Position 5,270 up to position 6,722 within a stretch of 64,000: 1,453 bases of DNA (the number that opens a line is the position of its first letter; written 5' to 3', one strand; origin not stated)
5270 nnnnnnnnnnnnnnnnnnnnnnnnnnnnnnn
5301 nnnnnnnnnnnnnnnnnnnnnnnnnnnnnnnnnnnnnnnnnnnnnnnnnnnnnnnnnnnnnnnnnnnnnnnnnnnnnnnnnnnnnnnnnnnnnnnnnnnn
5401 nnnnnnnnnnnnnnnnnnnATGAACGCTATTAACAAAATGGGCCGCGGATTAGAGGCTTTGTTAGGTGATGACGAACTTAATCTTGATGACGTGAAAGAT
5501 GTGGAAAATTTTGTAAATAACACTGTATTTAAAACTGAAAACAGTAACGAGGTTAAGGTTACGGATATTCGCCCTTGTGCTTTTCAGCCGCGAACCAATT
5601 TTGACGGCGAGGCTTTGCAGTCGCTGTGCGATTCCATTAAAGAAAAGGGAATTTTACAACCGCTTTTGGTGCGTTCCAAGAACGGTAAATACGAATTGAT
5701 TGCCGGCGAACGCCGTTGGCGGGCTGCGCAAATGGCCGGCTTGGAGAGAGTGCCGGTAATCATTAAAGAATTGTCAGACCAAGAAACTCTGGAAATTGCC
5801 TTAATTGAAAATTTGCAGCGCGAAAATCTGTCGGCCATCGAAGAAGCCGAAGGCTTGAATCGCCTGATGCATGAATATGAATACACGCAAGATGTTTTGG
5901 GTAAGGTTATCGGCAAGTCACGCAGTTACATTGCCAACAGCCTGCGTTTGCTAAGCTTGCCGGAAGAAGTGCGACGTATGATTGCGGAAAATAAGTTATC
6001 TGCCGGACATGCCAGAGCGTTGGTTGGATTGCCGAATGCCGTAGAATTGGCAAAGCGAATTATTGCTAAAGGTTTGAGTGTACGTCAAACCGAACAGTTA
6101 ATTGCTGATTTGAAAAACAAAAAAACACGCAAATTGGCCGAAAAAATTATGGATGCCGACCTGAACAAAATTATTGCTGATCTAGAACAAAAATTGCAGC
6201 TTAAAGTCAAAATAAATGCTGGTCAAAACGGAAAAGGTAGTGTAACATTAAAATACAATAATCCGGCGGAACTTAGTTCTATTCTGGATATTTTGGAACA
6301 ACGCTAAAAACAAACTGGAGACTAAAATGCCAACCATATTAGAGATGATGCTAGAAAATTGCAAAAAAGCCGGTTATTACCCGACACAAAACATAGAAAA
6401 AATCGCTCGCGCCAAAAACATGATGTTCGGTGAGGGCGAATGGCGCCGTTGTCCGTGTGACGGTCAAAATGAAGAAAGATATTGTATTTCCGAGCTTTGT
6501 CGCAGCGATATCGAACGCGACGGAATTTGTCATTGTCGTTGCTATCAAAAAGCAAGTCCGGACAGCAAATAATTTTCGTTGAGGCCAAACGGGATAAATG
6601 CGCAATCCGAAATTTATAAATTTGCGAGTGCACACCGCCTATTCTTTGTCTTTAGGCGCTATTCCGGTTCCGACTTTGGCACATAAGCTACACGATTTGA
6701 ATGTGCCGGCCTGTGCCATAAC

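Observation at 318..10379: Strictly co-oriented 15-17 bp motif (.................) clustered in the origin-proximal 10 kb, embedded in coding DNA in multiple frames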

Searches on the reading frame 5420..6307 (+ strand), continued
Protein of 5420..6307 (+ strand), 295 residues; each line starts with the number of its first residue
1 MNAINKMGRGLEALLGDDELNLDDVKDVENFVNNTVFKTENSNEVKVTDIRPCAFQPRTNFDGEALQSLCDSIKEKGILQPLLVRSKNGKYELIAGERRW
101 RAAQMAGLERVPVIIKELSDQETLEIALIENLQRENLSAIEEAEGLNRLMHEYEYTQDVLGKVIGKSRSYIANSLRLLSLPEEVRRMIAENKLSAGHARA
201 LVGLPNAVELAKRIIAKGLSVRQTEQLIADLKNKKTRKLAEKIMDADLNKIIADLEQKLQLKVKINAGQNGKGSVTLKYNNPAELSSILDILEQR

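Call 35: find_homologous_proteins(query=L007:4024-4911:+, max_evalue=1e-30)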
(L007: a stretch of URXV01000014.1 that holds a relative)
Query L007:4024-4911:+ (295 aa): 7986 proteins with E <= 1e-30 among 8000 candidates; the best 120 are listed.
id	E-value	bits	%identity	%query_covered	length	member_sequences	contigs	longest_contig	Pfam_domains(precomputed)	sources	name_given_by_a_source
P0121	1.7e-176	603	98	100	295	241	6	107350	PF17762.9,PF23552.3,PF02195.27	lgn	-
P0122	5.3e-158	543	85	100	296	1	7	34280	PF17762.9,PF23552.3,PF02195.27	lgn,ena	-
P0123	7.8e-158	542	85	100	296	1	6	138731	PF17762.9,PF23552.3,PF02195.27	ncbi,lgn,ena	-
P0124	1.4e-157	541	85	100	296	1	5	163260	PF17762.9,PF23552.3,PF02195.27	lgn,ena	-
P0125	1.5e-157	541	85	100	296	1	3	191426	PF17762.9,PF23552.3,PF02195.27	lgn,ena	-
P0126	2.2e-157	541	85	100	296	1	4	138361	PF17762.9,PF23552.3,PF02195.27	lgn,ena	-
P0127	2.9e-157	540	85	100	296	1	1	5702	PF17762.9,PF23552.3,PF02195.27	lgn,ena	-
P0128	3.4e-157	540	85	100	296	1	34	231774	PF17762.9,PF23552.3,PF02195.27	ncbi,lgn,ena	-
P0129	4.1e-157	540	85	100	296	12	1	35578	PF17762.9,PF23552.3,PF02195.27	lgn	-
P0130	4.2e-157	540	85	100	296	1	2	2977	PF17762.9,PF23552.3,PF02195.27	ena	-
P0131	4.4e-157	540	85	100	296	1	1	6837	PF17762.9,PF23552.3,PF02195.27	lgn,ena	-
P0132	5.6e-157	539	85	100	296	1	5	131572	PF17762.9,PF23552.3,PF02195.27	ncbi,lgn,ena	-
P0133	7.7e-157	539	85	100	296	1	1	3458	PF17762.9,PF23552.3,PF02195.27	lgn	-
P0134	1.2e-156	538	85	100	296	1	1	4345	PF17762.9,PF23552.3,PF02195.27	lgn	-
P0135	1.2e-156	538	85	100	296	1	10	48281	PF17762.9,PF23552.3,PF02195.27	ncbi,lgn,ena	-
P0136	1.5e-156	538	85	100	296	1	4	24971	PF17762.9,PF23552.3,PF02195.27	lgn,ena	-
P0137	1.6e-156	538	85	100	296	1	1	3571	PF17762.9,PF23552.3,PF02195.27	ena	-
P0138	1.8e-156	538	85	100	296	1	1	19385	PF17762.9,PF23552.3,PF02195.27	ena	-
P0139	2.4e-156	537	86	100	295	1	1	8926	PF17762.9,PF23552.3,PF02195.27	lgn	-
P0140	1.2e-155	535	84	100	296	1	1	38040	PF17762.9,PF23552.3,PF02195.27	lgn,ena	-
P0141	1.5e-155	535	83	100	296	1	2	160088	PF17762.9,PF23552.3,PF02195.27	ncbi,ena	-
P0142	3.0e-155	534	84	100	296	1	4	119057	PF17762.9,PF23552.3,PF02195.27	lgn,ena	-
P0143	3.3e-155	533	84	100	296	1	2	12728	PF17762.9,PF23552.3,PF02195.27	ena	-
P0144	4.4e-154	530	85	100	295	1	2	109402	PF17762.9,PF23552.3,PF02195.27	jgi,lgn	-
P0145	3.0e-152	524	84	100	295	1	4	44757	PF17762.9,PF23552.3,PF02195.27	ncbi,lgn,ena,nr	ncbi:MAG: ParB/RepB/Spo0J family partition protein [Alphaproteobacteria bacterium]|nr:ParB/RepB/Spo0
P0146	5.4e-151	520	84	100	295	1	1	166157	PF17762.9,PF23552.3,PF02195.27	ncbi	-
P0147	2.6e-150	517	82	100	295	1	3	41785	PF17762.9,PF23552.3,PF02195.27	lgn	-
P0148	5.0e-150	516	83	100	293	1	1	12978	PF17762.9,PF23552.3,PF02195.27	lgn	-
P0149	5.8e-150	516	83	100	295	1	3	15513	PF17762.9,PF23552.3,PF02195.27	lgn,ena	-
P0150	7.4e-150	516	82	100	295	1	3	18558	PF17762.9,PF23552.3,PF02195.27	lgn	-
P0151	1.7e-149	515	82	100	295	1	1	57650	PF17762.9,PF23552.3,PF02195.27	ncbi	-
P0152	2.0e-149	515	85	95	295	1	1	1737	PF17762.9,PF23552.3,PF02195.27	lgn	-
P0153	2.2e-149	514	82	100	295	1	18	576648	PF17762.9,PF23552.3,PF02195.27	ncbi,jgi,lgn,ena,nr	ncbi:MAG: ParB/RepB/Spo0J family partition protein [Alphaproteobacteria bacterium]|nr:ParB/RepB/Spo0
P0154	2.6e-149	514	82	100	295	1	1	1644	PF17762.9,PF23552.3,PF02195.27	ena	-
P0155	4.3e-149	513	82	100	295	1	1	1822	PF17762.9,PF23552.3,PF02195.27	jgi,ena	-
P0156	7.2e-149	513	82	100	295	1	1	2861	PF17762.9,PF23552.3,PF02195.27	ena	-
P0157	1.0e-148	512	81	100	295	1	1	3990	PF17762.9,PF23552.3,PF02195.27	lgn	-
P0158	1.0e-148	512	82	99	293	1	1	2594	PF17762.9,PF23552.3,PF02195.27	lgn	-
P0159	1.4e-148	512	82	100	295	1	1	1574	PF17762.9,PF23552.3,PF02195.27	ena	-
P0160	1.8e-148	511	80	100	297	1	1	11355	PF17762.9,PF23552.3,PF02195.27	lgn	-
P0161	1.9e-148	511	82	100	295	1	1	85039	PF17762.9,PF23552.3,PF02195.27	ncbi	-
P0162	2.6e-148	511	80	100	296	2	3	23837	PF17762.9,PF23552.3,PF02195.27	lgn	-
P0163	3.4e-148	510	80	100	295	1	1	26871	PF17762.9,PF23552.3,PF02195.27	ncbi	-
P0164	4.8e-148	510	81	100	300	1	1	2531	PF17762.9,PF23552.3,PF02195.27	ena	-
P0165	5.3e-148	510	81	100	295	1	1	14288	PF17762.9,PF23552.3,PF02195.27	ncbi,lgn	-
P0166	5.6e-148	510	81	100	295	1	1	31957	PF17762.9,PF23552.3,PF02195.27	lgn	-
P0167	8.5e-148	509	80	100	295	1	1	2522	PF17762.9,PF23552.3,PF02195.27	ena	-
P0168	8.8e-148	509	81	100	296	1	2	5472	PF17762.9,PF23552.3,PF02195.27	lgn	-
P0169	1.4e-147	508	81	100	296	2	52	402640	PF17762.9,PF23552.3,PF02195.27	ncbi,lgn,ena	-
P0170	1.7e-147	508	81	99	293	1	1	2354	PF17762.9,PF23552.3,PF02195.27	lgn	-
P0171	2.3e-147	508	80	100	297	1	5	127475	PF17762.9,PF23552.3,PF02195.27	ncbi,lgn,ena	-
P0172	3.9e-147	507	80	100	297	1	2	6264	PF17762.9,PF23552.3,PF02195.27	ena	-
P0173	6.4e-147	506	80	100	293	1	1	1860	PF17762.9,PF23552.3,PF02195.27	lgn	-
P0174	7.0e-147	506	79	100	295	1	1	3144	PF17762.9,PF23552.3,PF02195.27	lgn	-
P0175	8.2e-147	506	83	100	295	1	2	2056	PF17762.9,PF23552.3,PF02195.27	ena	-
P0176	1.4e-146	505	80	100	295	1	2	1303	PF17762.9,PF23552.3,PF02195.27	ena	-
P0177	2.0e-146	505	80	99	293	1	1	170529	PF17762.9,PF23552.3,PF02195.27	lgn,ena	-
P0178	2.1e-146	505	80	99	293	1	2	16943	PF17762.9,PF23552.3,PF02195.27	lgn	-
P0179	2.8e-146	504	80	95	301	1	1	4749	PF17762.9,PF23552.3,PF02195.27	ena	-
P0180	3.1e-146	504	81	99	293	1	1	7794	PF17762.9,PF23552.3,PF02195.27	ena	-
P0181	3.2e-146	504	79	100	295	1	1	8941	PF17762.9,PF23552.3,PF02195.27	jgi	-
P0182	3.4e-146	504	80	95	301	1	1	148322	PF17762.9,PF23552.3,PF02195.27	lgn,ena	-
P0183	3.4e-146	504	80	95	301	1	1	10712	PF17762.9,PF23552.3,PF02195.27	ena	-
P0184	4.7e-146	503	80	95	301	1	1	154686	PF17762.9,PF23552.3,PF02195.27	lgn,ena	-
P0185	6.9e-146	503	80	99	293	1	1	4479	PF17762.9,PF23552.3,PF02195.27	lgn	-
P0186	8.2e-146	503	80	100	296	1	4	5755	PF17762.9,PF23552.3,PF02195.27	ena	-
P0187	1.1e-145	502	81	100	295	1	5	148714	PF17762.9,PF23552.3,PF02195.27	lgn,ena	-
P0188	1.1e-145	502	80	95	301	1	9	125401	PF17762.9,PF23552.3,PF02195.27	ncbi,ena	-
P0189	1.3e-145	502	80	99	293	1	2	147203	PF17762.9,PF23552.3,PF02195.27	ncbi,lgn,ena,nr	ncbi:MAG: ParB/RepB/Spo0J family partition protein [Alphaproteobacteria bacterium]|nr:ParB/RepB/Spo0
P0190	1.5e-145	502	79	100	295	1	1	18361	PF17762.9,PF23552.3,PF02195.27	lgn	-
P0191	1.5e-145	502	80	95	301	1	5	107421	PF17762.9,PF23552.3,PF02195.27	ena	-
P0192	1.6e-145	502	80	95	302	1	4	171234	PF17762.9,PF23552.3,PF02195.27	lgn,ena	-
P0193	1.6e-145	502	80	95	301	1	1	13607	PF17762.9,PF23552.3,PF02195.27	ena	-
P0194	2.0e-145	501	80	100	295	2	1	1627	PF17762.9,PF23552.3,PF02195.27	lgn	-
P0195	2.9e-145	501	78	100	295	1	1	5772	PF17762.9,PF23552.3,PF02195.27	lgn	-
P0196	3.0e-145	501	79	100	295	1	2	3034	PF17762.9,PF23552.3,PF02195.27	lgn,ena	-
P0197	3.4e-145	501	80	100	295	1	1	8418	PF17762.9,PF23552.3,PF02195.27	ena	-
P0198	3.8e-145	501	80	95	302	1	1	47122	PF17762.9,PF23552.3,PF02195.27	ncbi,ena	-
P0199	4.1e-145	500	80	95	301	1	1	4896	PF17762.9,PF23552.3,PF02195.27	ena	-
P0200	4.5e-145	500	80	100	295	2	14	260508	PF17762.9,PF23552.3,PF02195.27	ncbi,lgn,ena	-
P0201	4.6e-145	500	80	95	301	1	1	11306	PF17762.9,PF23552.3,PF02195.27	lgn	-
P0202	5.0e-145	500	81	99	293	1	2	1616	PF17762.9,PF23552.3,PF02195.27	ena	-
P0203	5.9e-145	500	81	99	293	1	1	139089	PF17762.9,PF23552.3,PF02195.27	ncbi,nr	ncbi:MAG: ParB/RepB/Spo0J family partition protein [Alphaproteobacteria bacterium]|nr:ParB/RepB/Spo0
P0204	7.6e-145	499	80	100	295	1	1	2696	PF17762.9,PF23552.3,PF02195.27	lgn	-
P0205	8.6e-145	499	79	100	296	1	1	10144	PF17762.9,PF23552.3,PF02195.27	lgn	-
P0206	9.2e-145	499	80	99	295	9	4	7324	PF17762.9,PF23552.3,PF02195.27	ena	-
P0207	1.1e-144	499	79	100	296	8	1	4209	PF17762.9,PF23552.3,PF02195.27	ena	-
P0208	1.2e-144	499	80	100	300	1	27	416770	PF17762.9,PF23552.3,PF02195.27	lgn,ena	-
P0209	1.3e-144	499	80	100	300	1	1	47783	PF17762.9,PF23552.3,PF02195.27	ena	-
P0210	1.4e-144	499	78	100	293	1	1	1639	PF17762.9,PF23552.3,PF02195.27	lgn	-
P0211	1.7e-144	498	80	100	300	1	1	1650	PF17762.9,PF23552.3,PF02195.27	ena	-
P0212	1.7e-144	498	80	100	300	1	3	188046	PF17762.9,PF23552.3,PF02195.27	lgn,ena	-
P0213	2.2e-144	498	79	95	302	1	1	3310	PF17762.9,PF23552.3,PF02195.27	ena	-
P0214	2.5e-144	498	79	100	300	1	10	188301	PF17762.9,PF23552.3,PF02195.27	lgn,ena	-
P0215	3.2e-144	497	81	99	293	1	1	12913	PF17762.9,PF23552.3,PF02195.27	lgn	-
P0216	3.5e-144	497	79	99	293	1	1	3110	PF17762.9,PF23552.3,PF02195.27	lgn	-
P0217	3.6e-144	497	80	100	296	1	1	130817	PF17762.9,PF23552.3,PF02195.27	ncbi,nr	ncbi:MAG: ParB/RepB/Spo0J family partition protein [Acetobacter sp.]|nr:ParB/RepB/Spo0J family parti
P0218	4.0e-144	497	79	100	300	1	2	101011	PF17762.9,PF23552.3,PF02195.27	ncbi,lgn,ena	-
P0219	4.2e-144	497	79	100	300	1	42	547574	PF17762.9,PF23552.3,PF02195.27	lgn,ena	-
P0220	4.2e-144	497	79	99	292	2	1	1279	PF17762.9,PF23552.3,PF02195.27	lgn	-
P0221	5.0e-144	497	80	100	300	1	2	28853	PF17762.9,PF23552.3,PF02195.27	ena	-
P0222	5.1e-144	497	79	95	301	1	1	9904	PF17762.9,PF23552.3,PF02195.27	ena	-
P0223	5.6e-144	497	79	100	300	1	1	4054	PF17762.9,PF23552.3,PF02195.27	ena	-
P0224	6.1e-144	497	79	99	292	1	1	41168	PF17762.9,PF23552.3,PF02195.27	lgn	-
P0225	6.1e-144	497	79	100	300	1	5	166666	PF17762.9,PF23552.3,PF02195.27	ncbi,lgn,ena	-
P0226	7.4e-144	496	80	99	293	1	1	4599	PF17762.9,PF23552.3,PF02195.27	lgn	-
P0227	8.2e-144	496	81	99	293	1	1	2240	PF17762.9,PF23552.3,PF02195.27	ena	-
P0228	8.7e-144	496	80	99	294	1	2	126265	PF17762.9,PF23552.3,PF02195.27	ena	-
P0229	9.4e-144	496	77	100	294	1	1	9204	PF17762.9,PF23552.3,PF02195.27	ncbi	-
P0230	9.9e-144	496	79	100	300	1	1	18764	PF17762.9,PF23552.3,PF02195.27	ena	-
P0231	1.1e-143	496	79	100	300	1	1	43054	PF17762.9,PF23552.3,PF02195.27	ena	-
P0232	1.1e-143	496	80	100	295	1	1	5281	PF17762.9,PF23552.3,PF02195.27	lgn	-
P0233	1.1e-143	496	80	99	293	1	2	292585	PF17762.9,PF23552.3,PF02195.27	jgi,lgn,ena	-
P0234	1.2e-143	496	80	100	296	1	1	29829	PF17762.9,PF23552.3,PF02195.27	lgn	-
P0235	1.7e-143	495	78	100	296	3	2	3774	PF17762.9,PF23552.3,PF02195.27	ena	-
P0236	1.7e-143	495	79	100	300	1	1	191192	PF17762.9,PF23552.3,PF02195.27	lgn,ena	-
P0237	1.7e-143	495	79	99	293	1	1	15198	PF17762.9,PF23552.3,PF02195.27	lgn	-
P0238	2.0e-143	495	78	100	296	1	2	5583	PF17762.9,PF23552.3,PF02195.27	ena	-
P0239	2.2e-143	495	79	100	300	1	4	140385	PF17762.9,PF23552.3,PF02195.27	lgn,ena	-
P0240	2.2e-143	495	80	99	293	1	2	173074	PF17762.9,PF23552.3,PF02195.27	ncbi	-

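Call 36: find_encoding_contigs(protein=P0128, flank=10000, max_places=1)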
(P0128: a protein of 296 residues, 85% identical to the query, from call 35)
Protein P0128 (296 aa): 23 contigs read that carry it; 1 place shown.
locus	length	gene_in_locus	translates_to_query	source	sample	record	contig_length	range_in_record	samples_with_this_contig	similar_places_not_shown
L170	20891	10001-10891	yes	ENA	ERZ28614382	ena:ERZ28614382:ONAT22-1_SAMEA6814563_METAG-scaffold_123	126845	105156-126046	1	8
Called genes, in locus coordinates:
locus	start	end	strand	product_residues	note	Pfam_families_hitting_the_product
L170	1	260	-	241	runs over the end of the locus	PF00929:RNase_T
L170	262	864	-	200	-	PF01121:CoaE, PF13238:AAA_18 (weak)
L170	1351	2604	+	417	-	PF07498:Rho_N, PF07497:Rho_RNA_bind, PF00006:ATP-synt_ab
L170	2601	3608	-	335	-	PF01757:Acyl_transf_3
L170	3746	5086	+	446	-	PF10396:TrmE_N, PF12631:MnmE_helical, PF03193:RsgA_GTPase (weak), PF00350:Dynamin_N (faint), PF01926:MMR_HSR1, PF02421:FeoB_N, PF16897:MMR_HSR1_Xtn (weak)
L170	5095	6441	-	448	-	-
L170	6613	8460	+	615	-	PF00890:FAD_binding_2 (faint), PF01134:GIDA, PF12831:FAD_oxidored (weak), PF21680:GIDA_C_1st, PF13932:SAM_GIDA_C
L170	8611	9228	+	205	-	PF02527:GidB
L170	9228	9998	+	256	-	PF00142:Fer4_NifH, PF01656:CbiA, PF02374:ArsA_ATPase (weak), PF06564:CBP_BcsQ, PF09140:MipZ, PF10609:ParA, PF13614:AAA_31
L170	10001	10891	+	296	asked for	PF02195:ParB_N, PF17762:HTH_ParB, PF23552:ParB_C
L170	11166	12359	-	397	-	PF01743:PolyA_pol, PF12627:PolyA_pol_RNAbd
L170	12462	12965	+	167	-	PF06776:IalB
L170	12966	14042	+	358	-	PF21016:RlmN_N, PF04055:Radical_SAM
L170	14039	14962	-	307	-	PF01545:Cation_efflux, PF16916:ZT_dimer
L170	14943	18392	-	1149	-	PF12698:ABC2_membrane_3 (weak), PF23357:DUF7088, PF09822:ABC_transp_aux, PF14238:DUF4340 (weak)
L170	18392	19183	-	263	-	PF02463:SMC_N (faint), PF13175:AAA_15 (faint), PF00005:ABC_tran, PF13304:AAA_21 (faint)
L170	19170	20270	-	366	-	PF03702:AnmK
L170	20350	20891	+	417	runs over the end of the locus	PF00579:tRNA-synt_1b, PF22421:SYY_C-terminal, PF01479:S4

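Call 37: find_encoding_contigs(protein=P0153, flank=10000, max_places=1)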
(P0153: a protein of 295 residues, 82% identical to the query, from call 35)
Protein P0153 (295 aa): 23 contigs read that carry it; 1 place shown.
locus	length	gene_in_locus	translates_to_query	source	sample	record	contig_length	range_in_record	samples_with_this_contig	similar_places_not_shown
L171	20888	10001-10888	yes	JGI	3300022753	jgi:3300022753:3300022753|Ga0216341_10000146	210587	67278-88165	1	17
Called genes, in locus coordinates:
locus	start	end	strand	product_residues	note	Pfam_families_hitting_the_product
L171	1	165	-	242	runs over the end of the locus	PF00929:RNase_T, PF13482:RNase_H_2 (faint)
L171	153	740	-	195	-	PF01121:CoaE, PF13238:AAA_18 (weak)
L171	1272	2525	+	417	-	PF07498:Rho_N, PF07497:Rho_RNA_bind, PF00006:ATP-synt_ab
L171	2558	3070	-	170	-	-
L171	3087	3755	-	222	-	PF00702:Hydrolase, PF13419:HAD_2, PF13242:Hydrolase_like (weak)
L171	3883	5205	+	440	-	PF10396:TrmE_N, PF12631:MnmE_helical, PF01926:MMR_HSR1, PF02421:FeoB_N, PF00350:Dynamin_N (faint), PF16897:MMR_HSR1_Xtn (weak)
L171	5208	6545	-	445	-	-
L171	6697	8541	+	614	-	PF01134:GIDA, PF12831:FAD_oxidored, PF21680:GIDA_C_1st, PF13932:SAM_GIDA_C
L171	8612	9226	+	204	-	PF02527:GidB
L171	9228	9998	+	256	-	PF00142:Fer4_NifH, PF01656:CbiA, PF02374:ArsA_ATPase (weak), PF06564:CBP_BcsQ, PF09140:MipZ, PF10609:ParA, PF13614:AAA_31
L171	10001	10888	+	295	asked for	PF02195:ParB_N, PF17762:HTH_ParB, PF23552:ParB_C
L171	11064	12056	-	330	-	-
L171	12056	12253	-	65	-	-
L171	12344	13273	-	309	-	PF01743:PolyA_pol, PF12627:PolyA_pol_RNAbd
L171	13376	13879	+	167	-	PF06776:IalB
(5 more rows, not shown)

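Call 38: find_encoding_contigs(protein=P0208, flank=10000, max_places=1)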
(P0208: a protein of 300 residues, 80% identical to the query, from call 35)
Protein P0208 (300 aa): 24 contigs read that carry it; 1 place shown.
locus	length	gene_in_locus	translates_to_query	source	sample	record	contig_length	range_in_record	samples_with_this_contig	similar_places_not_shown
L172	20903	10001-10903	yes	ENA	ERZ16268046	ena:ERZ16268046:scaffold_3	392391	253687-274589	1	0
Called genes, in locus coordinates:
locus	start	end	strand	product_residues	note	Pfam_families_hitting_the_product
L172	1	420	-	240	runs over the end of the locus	PF00929:RNase_T, PF13482:RNase_H_2 (faint)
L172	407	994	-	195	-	PF01121:CoaE, PF13238:AAA_18 (weak)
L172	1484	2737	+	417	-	PF07498:Rho_N, PF07497:Rho_RNA_bind, PF00006:ATP-synt_ab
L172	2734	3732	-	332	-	PF01757:Acyl_transf_3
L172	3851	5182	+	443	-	PF10396:TrmE_N, PF00350:Dynamin_N (faint), PF03193:RsgA_GTPase (faint), PF12631:MnmE_helical, PF01926:MMR_HSR1, PF02421:FeoB_N (weak), PF16897:MMR_HSR1_Xtn (weak)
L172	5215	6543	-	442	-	-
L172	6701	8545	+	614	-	PF01134:GIDA, PF12831:FAD_oxidored, PF21680:GIDA_C_1st, PF13932:SAM_GIDA_C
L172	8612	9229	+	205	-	PF02527:GidB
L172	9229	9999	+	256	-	PF00142:Fer4_NifH, PF01656:CbiA, PF02374:ArsA_ATPase (weak), PF06564:CBP_BcsQ, PF09140:MipZ, PF10609:ParA, PF13614:AAA_31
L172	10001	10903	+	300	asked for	PF02195:ParB_N, PF17762:HTH_ParB, PF23552:ParB_C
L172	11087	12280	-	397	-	PF01743:PolyA_pol, PF12627:PolyA_pol_RNAbd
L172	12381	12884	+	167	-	PF06776:IalB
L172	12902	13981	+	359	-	PF21016:RlmN_N, PF04055:Radical_SAM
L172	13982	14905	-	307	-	PF01545:Cation_efflux, PF16916:ZT_dimer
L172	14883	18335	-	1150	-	PF23357:DUF7088, PF09822:ABC_transp_aux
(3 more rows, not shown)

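Call 39: find_encoding_contigs(protein=P0192, flank=10000, max_places=1)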
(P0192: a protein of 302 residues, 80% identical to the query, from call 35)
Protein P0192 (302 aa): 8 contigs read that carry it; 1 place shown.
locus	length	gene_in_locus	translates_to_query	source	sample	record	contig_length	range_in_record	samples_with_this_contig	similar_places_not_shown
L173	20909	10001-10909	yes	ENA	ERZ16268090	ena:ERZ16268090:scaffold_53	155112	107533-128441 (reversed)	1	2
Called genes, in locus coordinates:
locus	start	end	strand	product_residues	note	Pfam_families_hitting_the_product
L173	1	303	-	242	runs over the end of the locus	PF00929:RNase_T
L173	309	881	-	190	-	PF01121:CoaE, PF13238:AAA_18 (faint)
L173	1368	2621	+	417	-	PF07498:Rho_N, PF07497:Rho_RNA_bind, PF00006:ATP-synt_ab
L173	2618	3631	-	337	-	PF01757:Acyl_transf_3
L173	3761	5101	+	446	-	PF10396:TrmE_N, PF00350:Dynamin_N (faint), PF12631:MnmE_helical, PF01926:MMR_HSR1, PF02421:FeoB_N (weak), PF16897:MMR_HSR1_Xtn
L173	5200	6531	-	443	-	-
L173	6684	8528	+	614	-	PF00890:FAD_binding_2 (faint), PF01134:GIDA, PF07992:Pyr_redox_2 (faint), PF12831:FAD_oxidored, PF21680:GIDA_C_1st, PF13932:SAM_GIDA_C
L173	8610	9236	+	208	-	PF02527:GidB, PF13847:Methyltransf_31 (weak)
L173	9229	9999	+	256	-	PF00142:Fer4_NifH, PF01656:CbiA, PF02374:ArsA_ATPase (weak), PF06564:CBP_BcsQ, PF09140:MipZ, PF10609:ParA, PF13614:AAA_31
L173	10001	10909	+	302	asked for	PF02195:ParB_N, PF17762:HTH_ParB, PF23552:ParB_C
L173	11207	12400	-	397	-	PF01743:PolyA_pol, PF12627:PolyA_pol_RNAbd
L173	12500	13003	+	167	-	PF06776:IalB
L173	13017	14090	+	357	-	PF21016:RlmN_N, PF04055:Radical_SAM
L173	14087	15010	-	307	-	PF01545:Cation_efflux, PF16916:ZT_dimer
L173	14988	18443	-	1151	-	PF23357:DUF7088, PF09822:ABC_transp_aux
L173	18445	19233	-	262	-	PF02463:SMC_N (faint), PF00005:ABC_tran, PF13175:AAA_15 (faint), PF13173:AAA_14 (faint), PF13304:AAA_21 (weak)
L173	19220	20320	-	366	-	PF03702:AnmK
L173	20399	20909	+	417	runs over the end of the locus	PF00579:tRNA-synt_1b, PF22421:SYY_C-terminal, PF01479:S4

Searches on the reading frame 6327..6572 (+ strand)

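Call 20: search_protein_families(library=pfam, proteins=[window:6327-6572:+], max_evalue=1)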
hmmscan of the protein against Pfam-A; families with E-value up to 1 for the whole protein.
window:6327-6572:+ (81 aa): 1 family
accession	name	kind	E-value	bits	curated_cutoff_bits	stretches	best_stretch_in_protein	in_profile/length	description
PF22279.1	DGF-1_N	-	0.031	15.1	28.1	1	37-75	60-98/105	DGF-1 N-terminal domain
